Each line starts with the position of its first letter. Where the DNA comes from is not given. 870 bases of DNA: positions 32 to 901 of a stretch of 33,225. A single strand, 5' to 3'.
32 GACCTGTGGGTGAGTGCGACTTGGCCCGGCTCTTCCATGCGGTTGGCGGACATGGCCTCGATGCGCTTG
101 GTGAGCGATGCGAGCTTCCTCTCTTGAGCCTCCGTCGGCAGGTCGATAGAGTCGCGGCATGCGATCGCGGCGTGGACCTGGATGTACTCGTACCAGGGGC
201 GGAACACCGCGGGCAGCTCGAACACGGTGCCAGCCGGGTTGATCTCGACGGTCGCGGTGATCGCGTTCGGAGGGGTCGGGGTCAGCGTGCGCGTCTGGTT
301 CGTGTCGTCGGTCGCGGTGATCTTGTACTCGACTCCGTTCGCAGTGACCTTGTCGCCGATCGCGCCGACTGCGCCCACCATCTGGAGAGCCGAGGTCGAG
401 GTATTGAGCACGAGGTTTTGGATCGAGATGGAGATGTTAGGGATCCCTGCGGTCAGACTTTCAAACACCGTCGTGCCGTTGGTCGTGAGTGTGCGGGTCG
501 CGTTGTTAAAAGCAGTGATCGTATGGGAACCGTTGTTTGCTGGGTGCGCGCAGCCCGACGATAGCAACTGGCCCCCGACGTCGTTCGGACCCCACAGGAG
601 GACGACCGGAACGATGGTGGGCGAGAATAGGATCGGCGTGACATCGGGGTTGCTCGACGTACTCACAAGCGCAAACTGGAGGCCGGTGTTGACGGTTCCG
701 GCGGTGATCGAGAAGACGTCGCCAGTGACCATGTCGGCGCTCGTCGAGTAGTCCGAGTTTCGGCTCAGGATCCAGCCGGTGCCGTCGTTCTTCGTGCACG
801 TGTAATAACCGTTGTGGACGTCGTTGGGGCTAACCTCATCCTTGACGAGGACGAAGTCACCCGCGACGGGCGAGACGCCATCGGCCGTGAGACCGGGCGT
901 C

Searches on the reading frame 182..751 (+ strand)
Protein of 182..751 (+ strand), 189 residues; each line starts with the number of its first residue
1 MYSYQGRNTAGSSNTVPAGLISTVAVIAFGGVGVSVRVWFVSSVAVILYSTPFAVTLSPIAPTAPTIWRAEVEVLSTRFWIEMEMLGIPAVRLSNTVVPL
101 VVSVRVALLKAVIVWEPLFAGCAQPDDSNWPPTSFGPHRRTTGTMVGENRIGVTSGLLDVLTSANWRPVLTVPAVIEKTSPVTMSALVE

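Call 35: search_protein_families(library=pfam, proteins=[window:182-751:+], max_evalue=1)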
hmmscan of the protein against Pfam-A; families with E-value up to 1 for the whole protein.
window:182-751:+ (189 aa): 0 families

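Call 56: find_encoding_contigs(protein=window:182-751:+, flank=3000, max_places=4)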
Protein window:182-751:+ (189 aa): no gene with exactly this product is on record in the collection.
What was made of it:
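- Tried and rejected: Look-up of the 189-aa ORF at 182-751: not on record (call 56).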
